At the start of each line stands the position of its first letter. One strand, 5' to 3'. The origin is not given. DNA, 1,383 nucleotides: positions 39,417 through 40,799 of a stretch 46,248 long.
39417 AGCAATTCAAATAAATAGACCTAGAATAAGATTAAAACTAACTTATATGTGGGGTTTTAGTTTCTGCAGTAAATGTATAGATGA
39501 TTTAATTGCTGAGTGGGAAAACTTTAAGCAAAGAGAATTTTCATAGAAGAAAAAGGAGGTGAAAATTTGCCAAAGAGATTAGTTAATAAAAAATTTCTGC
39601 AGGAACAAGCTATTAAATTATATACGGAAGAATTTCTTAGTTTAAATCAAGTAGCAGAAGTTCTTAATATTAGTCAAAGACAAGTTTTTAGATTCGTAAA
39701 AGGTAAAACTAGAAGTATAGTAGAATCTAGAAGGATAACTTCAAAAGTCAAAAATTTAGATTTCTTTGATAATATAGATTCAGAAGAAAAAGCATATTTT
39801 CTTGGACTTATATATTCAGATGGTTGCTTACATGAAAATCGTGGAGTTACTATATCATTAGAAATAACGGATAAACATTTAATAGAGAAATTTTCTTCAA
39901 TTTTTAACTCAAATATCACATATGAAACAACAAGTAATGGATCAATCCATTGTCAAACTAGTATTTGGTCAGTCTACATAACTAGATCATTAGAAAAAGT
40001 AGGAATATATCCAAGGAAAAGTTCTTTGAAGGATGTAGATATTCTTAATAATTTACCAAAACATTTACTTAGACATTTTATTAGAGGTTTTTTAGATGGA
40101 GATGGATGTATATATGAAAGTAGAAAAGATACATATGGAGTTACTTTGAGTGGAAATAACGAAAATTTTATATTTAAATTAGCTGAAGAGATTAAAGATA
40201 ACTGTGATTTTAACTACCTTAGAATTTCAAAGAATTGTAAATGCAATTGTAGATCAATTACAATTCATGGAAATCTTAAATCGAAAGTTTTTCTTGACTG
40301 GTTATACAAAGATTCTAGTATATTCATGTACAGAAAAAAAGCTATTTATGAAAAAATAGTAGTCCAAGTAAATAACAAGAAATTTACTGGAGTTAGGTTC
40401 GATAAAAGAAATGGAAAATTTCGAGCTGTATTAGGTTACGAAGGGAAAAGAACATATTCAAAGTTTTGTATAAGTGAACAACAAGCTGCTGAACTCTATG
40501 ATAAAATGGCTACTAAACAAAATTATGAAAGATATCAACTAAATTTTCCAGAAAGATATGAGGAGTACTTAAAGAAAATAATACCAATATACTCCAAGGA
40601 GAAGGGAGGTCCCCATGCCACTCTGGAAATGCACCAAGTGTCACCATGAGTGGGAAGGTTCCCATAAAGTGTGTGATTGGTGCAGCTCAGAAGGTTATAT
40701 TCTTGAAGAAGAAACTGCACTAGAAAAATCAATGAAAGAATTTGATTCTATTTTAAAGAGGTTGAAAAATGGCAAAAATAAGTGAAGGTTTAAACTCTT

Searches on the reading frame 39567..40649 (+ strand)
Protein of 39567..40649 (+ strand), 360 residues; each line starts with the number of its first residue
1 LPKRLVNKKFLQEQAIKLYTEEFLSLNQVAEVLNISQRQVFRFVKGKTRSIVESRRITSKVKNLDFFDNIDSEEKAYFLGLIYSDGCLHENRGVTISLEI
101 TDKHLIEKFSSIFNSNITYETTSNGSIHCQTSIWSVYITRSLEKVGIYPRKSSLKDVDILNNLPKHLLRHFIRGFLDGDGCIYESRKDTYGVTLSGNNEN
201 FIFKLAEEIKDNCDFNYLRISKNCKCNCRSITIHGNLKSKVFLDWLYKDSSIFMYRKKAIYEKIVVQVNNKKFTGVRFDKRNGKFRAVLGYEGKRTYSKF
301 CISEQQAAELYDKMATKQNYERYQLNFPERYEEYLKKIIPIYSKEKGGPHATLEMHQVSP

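Call 16: search_protein_families(library=pfam, proteins=[window:39567-40649:+], max_evalue=0.01)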
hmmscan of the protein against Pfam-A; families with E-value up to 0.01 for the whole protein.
window:39567-40649:+ (360 aa): 4 families
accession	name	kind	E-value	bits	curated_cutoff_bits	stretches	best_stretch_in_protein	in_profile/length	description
PF14528.11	LAGLIDADG_3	-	1.5e-09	38.4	22.5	1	169-202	4-36/82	LAGLIDADG-like domain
PF03683.19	UPF0175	-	0.0003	20.8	27.9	1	8-42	18-52/75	Uncharacterised protein family (UPF0175)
PF00847.26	AP2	-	0.00059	20.5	33.3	1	272-317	2-50/54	AP2 domain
PF05204.19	Hom_end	-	0.0055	17.3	21.1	0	70-113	11-53/110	Homing endonuclease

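Call 21: search_protein_families(library=pfam, proteins=[window:39567-40649:+], max_evalue=0.1)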
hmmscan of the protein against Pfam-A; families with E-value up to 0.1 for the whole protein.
window:39567-40649:+ (360 aa): 8 families
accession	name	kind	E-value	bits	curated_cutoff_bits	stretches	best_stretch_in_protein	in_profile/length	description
PF14528.11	LAGLIDADG_3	-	1.5e-09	38.4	22.5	2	169-202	4-36/82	LAGLIDADG-like domain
PF03683.19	UPF0175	-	0.0003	20.8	27.9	1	8-42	18-52/75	Uncharacterised protein family (UPF0175)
PF00847.26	AP2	-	0.00059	20.5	33.3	1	272-317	2-50/54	AP2 domain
PF05204.19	Hom_end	-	0.0055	17.3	21.1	0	70-113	11-53/110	Homing endonuclease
PF13384.12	HTH_23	-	0.031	14.5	24.6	1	14-45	9-39/50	Homeodomain-like domain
PF04545.22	Sigma70_r4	-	0.058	13.4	24.1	0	12-40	9-37/50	Sigma-70, region 4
PF02796.21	HTH_7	-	0.075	13.6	23.8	0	3-42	3-40/45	Helix-turn-helix domain of resolvase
PF04297.20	UPF0122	-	0.091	13.5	22.7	1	12-53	22-62/101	Putative helix-turn-helix protein, YlxM / p13 like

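Call 70: search_protein_families(library=phrogs, proteins=[window:39567-40649:+], max_evalue=0.001)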
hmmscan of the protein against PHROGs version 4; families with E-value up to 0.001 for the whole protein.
window:39567-40649:+ (360 aa): 3 families
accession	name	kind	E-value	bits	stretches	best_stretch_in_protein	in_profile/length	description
phrog_4645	-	DNA, RNA and nucleotide metabolism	6.1e-53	181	1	7-267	40-306/308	endonuclease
phrog_99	-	DNA, RNA and nucleotide metabolism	1e-07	33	1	269-336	210-277/383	HNH endonuclease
phrog_5046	-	DNA, RNA and nucleotide metabolism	3.5e-06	28.3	0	73-132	6-75/161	HNH endonuclease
